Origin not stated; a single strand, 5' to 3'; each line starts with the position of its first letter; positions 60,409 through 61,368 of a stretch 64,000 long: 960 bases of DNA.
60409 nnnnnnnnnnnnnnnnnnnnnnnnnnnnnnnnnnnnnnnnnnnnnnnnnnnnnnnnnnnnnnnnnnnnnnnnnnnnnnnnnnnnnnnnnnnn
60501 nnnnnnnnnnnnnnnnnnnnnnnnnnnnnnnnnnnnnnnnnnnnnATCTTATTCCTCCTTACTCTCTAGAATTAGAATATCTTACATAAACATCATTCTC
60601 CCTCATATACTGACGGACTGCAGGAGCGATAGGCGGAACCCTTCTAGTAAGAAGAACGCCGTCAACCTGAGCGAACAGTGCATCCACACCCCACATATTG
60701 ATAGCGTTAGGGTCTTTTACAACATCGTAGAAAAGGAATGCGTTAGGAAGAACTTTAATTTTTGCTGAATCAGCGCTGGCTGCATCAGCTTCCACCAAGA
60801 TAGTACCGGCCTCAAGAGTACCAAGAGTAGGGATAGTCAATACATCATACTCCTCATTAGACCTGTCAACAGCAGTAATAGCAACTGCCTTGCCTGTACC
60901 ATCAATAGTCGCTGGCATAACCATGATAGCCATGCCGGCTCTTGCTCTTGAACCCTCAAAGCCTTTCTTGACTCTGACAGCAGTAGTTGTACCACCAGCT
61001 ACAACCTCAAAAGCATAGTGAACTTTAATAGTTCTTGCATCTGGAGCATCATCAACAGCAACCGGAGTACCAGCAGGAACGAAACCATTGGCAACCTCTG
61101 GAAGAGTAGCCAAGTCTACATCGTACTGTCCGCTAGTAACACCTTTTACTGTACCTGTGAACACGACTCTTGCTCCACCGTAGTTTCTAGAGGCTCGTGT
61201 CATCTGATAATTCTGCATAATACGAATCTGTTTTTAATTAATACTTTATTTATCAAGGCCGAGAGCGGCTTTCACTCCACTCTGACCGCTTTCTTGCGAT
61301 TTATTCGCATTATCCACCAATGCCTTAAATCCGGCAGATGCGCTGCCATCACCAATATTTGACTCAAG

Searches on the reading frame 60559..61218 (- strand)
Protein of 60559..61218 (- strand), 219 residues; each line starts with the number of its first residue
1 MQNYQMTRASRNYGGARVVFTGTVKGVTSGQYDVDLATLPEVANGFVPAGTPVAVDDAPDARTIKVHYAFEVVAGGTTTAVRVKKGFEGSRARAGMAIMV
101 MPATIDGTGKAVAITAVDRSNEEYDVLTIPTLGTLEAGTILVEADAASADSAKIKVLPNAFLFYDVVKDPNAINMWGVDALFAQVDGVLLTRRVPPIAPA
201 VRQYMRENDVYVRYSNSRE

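Call 9: search_protein_families(library=phrogs, proteins=[window:60559-61218:-], max_evalue=0.001)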
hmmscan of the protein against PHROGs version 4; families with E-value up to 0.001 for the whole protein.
window:60559-61218:- (219 aa): 2 families
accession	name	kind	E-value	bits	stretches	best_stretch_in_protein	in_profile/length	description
phrog_9196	-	unknown function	7.2e-12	46.5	1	3-200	6-184/205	-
phrog_20501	-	unknown function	4.9e-10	40.5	1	42-162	35-149/193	-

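Call 10: search_protein_families(library=pfam, proteins=[window:60559-61218:-], max_evalue=0.01)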
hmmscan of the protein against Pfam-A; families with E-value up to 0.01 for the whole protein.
window:60559-61218:- (219 aa): 0 families
